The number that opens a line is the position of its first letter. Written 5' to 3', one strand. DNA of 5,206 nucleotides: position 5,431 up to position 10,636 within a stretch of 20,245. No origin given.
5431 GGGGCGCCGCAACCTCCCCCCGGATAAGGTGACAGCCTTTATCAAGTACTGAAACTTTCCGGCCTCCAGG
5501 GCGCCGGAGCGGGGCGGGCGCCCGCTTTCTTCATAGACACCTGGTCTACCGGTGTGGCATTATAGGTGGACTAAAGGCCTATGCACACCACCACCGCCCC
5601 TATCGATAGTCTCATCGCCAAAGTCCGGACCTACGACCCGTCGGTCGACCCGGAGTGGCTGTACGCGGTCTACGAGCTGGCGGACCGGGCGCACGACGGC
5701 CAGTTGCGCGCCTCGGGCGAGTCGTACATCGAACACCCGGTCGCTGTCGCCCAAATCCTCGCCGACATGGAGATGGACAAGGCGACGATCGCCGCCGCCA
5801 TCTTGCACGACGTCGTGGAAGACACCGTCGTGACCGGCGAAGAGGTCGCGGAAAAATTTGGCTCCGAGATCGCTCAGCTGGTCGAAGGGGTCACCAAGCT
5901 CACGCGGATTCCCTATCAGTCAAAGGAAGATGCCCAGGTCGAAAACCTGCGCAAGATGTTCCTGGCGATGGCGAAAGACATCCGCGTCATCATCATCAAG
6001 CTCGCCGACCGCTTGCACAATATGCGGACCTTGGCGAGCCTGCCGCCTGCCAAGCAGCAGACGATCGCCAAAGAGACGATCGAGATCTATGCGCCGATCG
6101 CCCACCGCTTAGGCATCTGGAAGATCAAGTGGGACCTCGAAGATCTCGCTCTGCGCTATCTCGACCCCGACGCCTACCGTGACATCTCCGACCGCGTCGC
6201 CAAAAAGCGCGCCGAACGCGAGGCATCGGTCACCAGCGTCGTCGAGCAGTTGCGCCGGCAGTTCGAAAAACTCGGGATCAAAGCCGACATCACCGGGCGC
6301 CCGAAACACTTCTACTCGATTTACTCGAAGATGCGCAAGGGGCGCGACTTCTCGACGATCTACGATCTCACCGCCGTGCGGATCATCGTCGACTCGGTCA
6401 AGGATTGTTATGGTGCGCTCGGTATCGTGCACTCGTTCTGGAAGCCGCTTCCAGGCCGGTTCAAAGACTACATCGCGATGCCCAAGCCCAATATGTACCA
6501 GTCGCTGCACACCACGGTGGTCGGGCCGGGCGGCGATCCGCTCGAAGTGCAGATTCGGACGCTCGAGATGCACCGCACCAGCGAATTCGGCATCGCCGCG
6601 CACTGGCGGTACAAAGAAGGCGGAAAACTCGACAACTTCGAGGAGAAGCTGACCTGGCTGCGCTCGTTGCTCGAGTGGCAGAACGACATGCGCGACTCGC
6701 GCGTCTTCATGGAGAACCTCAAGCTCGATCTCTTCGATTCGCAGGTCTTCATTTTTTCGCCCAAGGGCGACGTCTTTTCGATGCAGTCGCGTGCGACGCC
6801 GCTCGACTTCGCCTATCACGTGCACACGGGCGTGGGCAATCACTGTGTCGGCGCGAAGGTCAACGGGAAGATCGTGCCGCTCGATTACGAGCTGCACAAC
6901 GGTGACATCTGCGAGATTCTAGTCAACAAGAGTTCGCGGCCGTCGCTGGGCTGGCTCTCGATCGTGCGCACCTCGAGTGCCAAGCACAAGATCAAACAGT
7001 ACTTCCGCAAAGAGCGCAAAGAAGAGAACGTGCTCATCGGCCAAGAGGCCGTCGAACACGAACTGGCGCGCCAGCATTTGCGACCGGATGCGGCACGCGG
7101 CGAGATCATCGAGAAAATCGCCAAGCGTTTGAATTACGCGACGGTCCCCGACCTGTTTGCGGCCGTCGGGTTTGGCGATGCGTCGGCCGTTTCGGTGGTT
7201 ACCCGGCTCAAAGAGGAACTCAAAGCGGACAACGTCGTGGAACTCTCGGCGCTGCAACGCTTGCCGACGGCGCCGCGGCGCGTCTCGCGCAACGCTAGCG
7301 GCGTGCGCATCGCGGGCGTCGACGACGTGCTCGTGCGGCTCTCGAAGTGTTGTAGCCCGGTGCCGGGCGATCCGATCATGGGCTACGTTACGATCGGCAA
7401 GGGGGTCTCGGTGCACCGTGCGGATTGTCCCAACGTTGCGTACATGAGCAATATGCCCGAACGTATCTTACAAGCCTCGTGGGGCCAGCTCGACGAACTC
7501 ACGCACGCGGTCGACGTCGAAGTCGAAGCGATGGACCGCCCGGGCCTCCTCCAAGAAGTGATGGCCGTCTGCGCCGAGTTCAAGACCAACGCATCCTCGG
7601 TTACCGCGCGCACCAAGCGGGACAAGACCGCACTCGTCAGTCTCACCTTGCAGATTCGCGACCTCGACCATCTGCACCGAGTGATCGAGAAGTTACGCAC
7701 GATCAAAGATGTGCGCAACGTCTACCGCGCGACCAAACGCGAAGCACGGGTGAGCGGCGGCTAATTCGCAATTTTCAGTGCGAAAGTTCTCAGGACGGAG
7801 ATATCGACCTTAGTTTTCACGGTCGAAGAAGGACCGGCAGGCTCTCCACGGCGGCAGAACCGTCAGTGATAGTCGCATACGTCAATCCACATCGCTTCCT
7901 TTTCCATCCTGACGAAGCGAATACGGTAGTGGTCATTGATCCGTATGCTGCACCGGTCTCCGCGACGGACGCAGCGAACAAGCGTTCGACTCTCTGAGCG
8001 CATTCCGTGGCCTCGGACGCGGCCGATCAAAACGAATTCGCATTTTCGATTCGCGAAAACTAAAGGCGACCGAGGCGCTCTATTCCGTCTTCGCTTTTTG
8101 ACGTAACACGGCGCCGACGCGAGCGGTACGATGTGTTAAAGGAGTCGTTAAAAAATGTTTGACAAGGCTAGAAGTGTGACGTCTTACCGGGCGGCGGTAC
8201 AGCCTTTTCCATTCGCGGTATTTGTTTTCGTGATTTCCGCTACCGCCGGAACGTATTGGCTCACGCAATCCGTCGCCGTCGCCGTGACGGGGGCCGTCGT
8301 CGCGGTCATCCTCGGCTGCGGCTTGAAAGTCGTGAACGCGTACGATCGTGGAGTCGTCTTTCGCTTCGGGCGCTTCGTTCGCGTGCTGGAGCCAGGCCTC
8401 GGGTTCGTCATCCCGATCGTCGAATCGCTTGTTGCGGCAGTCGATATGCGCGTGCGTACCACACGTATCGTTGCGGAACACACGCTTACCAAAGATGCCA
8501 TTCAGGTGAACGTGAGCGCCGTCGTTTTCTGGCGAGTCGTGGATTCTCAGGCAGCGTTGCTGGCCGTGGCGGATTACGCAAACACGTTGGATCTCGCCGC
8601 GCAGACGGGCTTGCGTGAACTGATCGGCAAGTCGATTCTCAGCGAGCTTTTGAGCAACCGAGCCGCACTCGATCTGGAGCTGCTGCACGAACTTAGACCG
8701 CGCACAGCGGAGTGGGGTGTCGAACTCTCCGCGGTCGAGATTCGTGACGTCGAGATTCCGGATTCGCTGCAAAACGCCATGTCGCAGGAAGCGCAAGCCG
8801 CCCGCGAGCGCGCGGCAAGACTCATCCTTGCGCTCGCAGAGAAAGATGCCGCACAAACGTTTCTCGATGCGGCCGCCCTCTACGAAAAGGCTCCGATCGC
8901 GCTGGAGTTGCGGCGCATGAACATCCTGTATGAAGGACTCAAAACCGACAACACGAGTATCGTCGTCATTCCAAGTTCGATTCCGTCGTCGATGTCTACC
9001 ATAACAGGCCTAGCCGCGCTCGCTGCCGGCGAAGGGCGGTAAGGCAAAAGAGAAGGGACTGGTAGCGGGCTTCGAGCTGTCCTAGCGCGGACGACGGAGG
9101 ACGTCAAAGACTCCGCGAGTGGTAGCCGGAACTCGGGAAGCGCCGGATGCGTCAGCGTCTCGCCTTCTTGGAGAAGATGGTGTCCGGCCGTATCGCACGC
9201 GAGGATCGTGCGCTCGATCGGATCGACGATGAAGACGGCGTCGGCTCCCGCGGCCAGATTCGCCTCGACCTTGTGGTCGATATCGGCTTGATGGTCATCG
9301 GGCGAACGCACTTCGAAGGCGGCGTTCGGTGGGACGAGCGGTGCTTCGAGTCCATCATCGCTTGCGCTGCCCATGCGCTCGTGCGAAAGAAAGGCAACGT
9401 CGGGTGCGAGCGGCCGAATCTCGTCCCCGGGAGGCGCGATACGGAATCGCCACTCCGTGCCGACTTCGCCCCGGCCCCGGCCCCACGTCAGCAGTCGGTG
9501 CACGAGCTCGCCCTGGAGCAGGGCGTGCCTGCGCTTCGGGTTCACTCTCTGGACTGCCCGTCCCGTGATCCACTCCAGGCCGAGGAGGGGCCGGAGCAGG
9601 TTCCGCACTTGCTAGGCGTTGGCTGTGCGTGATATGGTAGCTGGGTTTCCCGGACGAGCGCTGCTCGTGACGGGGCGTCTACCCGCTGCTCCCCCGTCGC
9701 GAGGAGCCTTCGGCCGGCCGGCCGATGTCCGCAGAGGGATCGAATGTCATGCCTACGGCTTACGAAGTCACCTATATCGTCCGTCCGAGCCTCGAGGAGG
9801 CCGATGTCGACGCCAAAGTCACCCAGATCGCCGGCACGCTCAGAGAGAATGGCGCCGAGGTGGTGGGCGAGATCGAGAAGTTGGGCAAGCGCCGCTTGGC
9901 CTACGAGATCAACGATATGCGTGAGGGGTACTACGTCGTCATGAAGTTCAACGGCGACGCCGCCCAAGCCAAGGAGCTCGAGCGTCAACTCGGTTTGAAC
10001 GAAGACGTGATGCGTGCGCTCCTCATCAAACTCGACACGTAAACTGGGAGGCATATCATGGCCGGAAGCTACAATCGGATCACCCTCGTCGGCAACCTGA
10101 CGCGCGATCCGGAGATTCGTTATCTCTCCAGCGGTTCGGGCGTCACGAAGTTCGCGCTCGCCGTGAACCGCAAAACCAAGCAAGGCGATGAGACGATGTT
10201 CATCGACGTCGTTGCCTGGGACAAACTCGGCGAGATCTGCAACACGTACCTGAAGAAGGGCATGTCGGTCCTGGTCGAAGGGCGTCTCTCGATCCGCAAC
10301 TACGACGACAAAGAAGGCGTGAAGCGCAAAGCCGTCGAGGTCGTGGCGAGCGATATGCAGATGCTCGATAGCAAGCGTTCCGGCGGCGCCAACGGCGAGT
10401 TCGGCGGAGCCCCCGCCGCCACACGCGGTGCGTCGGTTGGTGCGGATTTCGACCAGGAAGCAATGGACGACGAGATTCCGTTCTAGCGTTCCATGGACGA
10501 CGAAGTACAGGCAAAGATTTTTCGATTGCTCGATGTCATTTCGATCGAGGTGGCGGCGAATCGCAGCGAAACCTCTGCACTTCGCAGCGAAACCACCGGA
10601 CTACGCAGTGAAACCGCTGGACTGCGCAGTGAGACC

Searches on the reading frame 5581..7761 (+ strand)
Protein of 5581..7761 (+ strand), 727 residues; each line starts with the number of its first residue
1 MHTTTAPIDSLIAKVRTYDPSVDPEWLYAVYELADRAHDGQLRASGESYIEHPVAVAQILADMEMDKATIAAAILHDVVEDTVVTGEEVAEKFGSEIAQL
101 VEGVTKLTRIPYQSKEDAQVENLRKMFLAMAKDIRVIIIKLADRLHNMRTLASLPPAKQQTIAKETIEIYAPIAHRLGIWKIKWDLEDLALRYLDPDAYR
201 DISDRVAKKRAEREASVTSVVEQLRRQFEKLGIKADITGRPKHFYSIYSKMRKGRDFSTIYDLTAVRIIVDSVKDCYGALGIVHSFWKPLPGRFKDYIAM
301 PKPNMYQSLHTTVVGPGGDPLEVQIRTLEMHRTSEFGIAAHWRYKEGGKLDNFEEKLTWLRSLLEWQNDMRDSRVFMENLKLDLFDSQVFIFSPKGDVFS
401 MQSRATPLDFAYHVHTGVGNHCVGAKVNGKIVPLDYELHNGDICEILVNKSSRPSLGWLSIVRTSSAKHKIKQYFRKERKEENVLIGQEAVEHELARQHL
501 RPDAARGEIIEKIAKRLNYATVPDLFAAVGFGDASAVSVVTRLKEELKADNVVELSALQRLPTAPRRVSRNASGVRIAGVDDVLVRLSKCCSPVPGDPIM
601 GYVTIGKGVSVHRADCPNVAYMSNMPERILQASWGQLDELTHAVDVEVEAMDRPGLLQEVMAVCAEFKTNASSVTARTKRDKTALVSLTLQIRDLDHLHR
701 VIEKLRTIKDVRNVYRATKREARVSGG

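Call 20: find_related_loci(query=window:5581-7761:+, collection=genome_contigs, flank=10000)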
Query window:5581-7761:+ (727 aa) in genome_contigs; peptide patterns used: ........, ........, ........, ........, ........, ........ (x = any residue, [..] = any of these).
600 stretches matched a pattern (row limit reached: there are more); 598 encode a relative of the query (tblastn E <= 1e-3); the best 80 are kept; 80 distinct loci.
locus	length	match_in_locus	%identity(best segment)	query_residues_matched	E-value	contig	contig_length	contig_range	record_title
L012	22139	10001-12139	78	8-722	0e+0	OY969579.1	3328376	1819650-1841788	MAG: Candidatus Eremiobacteraeota bacterium isolate MFD01689.bin.c.2 genome assembly, chromosome: 1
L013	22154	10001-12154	77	8-726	0e+0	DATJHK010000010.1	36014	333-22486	MAG TPA_asm: Candidatus Limnocylindria bacterium isolate SMAG_U15510 k141_51395, whole genome shotgun sequence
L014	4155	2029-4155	76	8-715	0e+0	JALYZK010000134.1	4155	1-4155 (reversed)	MAG: Vulcanimicrobiota bacterium isolate KAP bin63 SD1490-92_k127_1043215, whole genome shotgun sequence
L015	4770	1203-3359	76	8-725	0e+0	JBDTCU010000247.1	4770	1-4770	MAG: Candidatus Baltobacteraceae bacterium isolate cluster2_bin.163 k127_2874803, whole genome shotgun sequence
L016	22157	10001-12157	76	8-725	0e+0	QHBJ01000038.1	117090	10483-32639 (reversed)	MAG: Vulcanimicrobiota bacterium isolate RRmetagenome_bin23 antarctic_metabat_spec_bin_6_contig_3118, whole genome shotg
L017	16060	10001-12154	74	7-725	0e+0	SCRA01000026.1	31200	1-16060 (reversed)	MAG: bacterium isolate FW021_bin.48 FW021_bin.48-12606, whole genome shotgun sequence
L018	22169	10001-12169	74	8-727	0e+0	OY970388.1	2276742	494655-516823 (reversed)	MAG: Candidatus Eremiobacteraeota bacterium isolate MFD09603.bin.1.231 genome assembly, chromosome: 1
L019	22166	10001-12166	75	4-726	0e+0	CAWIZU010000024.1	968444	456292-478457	MAG: Candidatus Eremiobacteraeota bacterium isolate MFD06092.bin.2.74 genome assembly, contig: contig_83189, whole genom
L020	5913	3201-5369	75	3-723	0e+0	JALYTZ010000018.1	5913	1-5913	MAG: Vulcanimicrobiota bacterium isolate LAG bin4 SD1463-65_k127_207504, whole genome shotgun sequence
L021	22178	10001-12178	73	1-725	0e+0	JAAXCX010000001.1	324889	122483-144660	Vulcanimicrobiota bacterium isolate bin6B Ga0299742_101, whole genome shotgun sequence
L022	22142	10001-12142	75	8-721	0e+0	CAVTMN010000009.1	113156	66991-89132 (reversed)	MAG: Candidatus Eremiobacteraeota bacterium isolate MFD06435.bin.2.174 genome assembly, contig: contig_51921, whole geno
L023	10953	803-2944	74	8-721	0e+0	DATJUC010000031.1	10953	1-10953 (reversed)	MAG TPA_asm: Candidatus Acidiferrales bacterium isolate SMAG_U15036 k141_3129251, whole genome shotgun sequence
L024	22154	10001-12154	74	4-721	0e+0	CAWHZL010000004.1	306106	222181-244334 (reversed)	MAG: Candidatus Eremiobacteraeota bacterium isolate MFD04463.bin.1.211 genome assembly, contig: contig_13478, whole geno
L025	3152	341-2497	74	8-727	0e+0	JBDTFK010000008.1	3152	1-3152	MAG: Candidatus Baltobacteraceae bacterium isolate cluster2_bin.225 k127_5252734, whole genome shotgun sequence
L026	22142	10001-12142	75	8-721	0e+0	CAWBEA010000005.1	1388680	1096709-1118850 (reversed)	MAG: Candidatus Eremiobacteraeota bacterium isolate MFD00731.bin.1.64 genome assembly, contig: contig_63928, whole genom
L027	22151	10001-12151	74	4-721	0e+0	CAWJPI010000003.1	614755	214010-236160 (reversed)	MAG: Candidatus Eremiobacteraeota bacterium isolate MFD04463.bin.2.207 genome assembly, contig: contig_43433, whole geno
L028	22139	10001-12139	74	8-721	0e+0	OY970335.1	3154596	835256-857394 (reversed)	MAG: Candidatus Eremiobacteraeota bacterium isolate MFD10064.bin.c.2 genome assembly, chromosome: 1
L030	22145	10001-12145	74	7-721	0e+0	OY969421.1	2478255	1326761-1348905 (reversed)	MAG: Candidatus Eremiobacteraeota bacterium isolate MFD09603.bin.1.270 genome assembly, chromosome: 1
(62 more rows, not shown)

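Call 54: search_protein_families(library=pfam, proteins=[L012:15086-15844:+, L012:16099-16989:+, L024:14188-14799:+, L024:15489-16124:+, L028:15509-16099:+, L028:16704-17672:+, L027:15637-16761:+, L018:16574-17404:+, L021:17410-18669:-, L030:16794-18908:-], max_evalue=0.001)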
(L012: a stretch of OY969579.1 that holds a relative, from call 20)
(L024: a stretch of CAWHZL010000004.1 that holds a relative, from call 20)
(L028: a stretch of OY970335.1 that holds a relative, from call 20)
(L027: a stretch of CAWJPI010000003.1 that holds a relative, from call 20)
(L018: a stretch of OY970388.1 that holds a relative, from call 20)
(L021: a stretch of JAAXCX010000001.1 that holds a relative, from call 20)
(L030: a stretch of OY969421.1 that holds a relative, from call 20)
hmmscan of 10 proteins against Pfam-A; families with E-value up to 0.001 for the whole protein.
L012:15086-15844:+ (253 aa): 1 family
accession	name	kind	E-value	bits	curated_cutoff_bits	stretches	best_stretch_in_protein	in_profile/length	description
PF08327.17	AHSA1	-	1.3e-20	74.4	22.1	1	114-247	1-124/125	Activator of Hsp90 ATPase homolog 1-like protein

L012:16099-16989:+ (297 aa): 2 families
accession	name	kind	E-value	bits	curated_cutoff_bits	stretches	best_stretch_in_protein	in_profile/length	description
PF08534.16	Redoxin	-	8.9e-34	116.8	26.6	1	135-293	2-148/148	Redoxin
PF00578.27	AhpC-TSA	-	4.3e-06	27.1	26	1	135-259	1-109/124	AhpC/TSA family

L024:14188-14799:+ (204 aa): 0 families

L024:15489-16124:+ (212 aa): 4 families
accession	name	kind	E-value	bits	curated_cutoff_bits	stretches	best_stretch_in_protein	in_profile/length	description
PF13302.13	Acetyltransf_3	-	1.6e-27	97.3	25.4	1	47-184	2-138/138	Acetyltransferase (GNAT) domain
PF00583.31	Acetyltransf_1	-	2.1e-14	54.2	20.7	1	73-183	8-116/116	Acetyltransferase (GNAT) family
PF13420.13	Acetyltransf_4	-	8.9e-11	42.5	24.3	1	49-203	1-154/155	Acetyltransferase (GNAT) domain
PF13523.12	Acetyltransf_8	-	8.3e-05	22.7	27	1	131-187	84-141/145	Acetyltransferase (GNAT) domain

L028:15509-16099:+ (197 aa): 0 families

L028:16704-17672:+ (323 aa): 1 family
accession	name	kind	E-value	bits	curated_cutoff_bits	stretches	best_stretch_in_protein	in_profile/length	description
PF01148.25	CTP_transf_1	-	3.3e-64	217.7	24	1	57-320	2-264/264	Cytidylyltransferase family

L027:15637-16761:+ (375 aa): 4 families
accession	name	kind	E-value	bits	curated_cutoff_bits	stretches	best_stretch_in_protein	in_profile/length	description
PF01436.27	NHL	-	1.2e-09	38.2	20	0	321-351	1-28/28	NHL repeat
PF06739.17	SBBP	-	1.9e-08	34.5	20.5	0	278-292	15-29/38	Beta-propeller repeat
PF07494.17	Reg_prop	-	5.2e-06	26.5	20.4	0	280-294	9-23/24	Two component regulator propeller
PF25021.1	TEN_NHL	-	0.00083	18.9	27.1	0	274-293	29-48/357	Teneurin NHL domain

L018:16574-17404:+ (277 aa): 1 family
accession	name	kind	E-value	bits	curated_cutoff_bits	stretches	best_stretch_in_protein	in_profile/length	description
PF11925.13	DUF3443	-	0.00013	21.5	25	1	27-98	44-120/367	Protein of unknown function (DUF3443)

L021:17410-18669:- (420 aa): 1 family
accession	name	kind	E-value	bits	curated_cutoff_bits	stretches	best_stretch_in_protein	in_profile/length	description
PF05139.19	Erythro_esteras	-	9e-38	131.3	26.4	1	87-416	2-358/358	Erythromycin esterase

L030:16794-18908:- (705 aa): 1 family
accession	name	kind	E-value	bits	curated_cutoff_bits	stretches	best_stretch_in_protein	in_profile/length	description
PF09286.16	Pro-kuma_activ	-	4e-24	85.9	23.5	1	147-279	8-142/143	Pro-kumamolisin, activation domain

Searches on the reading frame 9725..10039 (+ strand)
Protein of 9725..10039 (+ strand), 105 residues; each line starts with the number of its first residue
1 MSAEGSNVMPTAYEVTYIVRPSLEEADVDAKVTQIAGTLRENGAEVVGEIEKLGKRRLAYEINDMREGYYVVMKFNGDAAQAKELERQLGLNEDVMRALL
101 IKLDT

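Call 4: search_protein_families(library=pfam, proteins=[window:9725-10039:+], max_evalue=0.01)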
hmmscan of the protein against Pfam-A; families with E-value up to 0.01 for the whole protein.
window:9725-10039:+ (105 aa): 1 family
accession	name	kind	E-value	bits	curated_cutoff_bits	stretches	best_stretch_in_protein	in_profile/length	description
PF01250.22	Ribosomal_S6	-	1.9e-28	98.9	27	1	13-102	2-90/90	Ribosomal protein S6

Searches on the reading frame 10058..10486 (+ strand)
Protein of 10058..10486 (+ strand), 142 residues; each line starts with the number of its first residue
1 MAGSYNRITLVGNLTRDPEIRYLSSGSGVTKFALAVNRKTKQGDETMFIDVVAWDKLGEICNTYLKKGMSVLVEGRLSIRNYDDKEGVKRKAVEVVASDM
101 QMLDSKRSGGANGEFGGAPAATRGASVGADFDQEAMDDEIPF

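Call 4: search_protein_families(library=pfam, proteins=[window:10058-10483:+], max_evalue=0.01)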
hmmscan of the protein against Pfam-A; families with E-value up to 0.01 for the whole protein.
window:10058-10483:+ (142 aa): 2 families
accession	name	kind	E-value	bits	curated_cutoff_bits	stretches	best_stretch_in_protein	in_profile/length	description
PF00436.31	SSB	-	1.7e-33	115.2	26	1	6-103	2-104/104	Single-strand binding protein family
PF01336.31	tRNA_anti-codon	-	4.9e-05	23.6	27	1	44-102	24-74/75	OB-fold nucleic acid binding domain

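Call 56: find_encoding_contigs(protein=window:10058-10486:+, flank=8000, max_places=8)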
Protein window:10058-10486:+ (142 aa): 2 contigs read that carry it; 2 places shown.
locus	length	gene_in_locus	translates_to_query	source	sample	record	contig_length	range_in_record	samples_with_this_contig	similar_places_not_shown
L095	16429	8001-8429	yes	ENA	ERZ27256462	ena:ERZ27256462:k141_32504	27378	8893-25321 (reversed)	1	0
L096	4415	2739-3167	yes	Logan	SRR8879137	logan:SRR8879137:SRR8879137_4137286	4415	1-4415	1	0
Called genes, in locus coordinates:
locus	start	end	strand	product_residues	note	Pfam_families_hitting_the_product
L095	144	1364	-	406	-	-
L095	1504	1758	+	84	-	-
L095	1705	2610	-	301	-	-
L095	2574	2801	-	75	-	-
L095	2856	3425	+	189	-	PF00156:Pribosyltran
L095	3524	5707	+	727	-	PF13328:HD_4, PF01966:HD, PF04607:RelA_SpoT, PF02824:TGS, PF19296:RelA_AH, PF28438:RelA_RIS, PF13291:ACT_4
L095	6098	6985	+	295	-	PF01145:Band_7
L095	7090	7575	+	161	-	-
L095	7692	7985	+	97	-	PF01250:Ribosomal_S6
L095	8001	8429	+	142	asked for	PF00436:SSB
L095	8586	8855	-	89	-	-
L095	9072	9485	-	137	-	-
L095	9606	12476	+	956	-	PF13086:AAA_11, PF13245:AAA_19 (faint), PF13604:AAA_30 (faint), PF01443:Viral_helicase1 (faint), PF13086:AAA_11 (weak), PF13087:AAA_12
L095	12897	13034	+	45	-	-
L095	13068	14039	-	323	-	PF04773:FecR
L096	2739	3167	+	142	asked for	PF00436:SSB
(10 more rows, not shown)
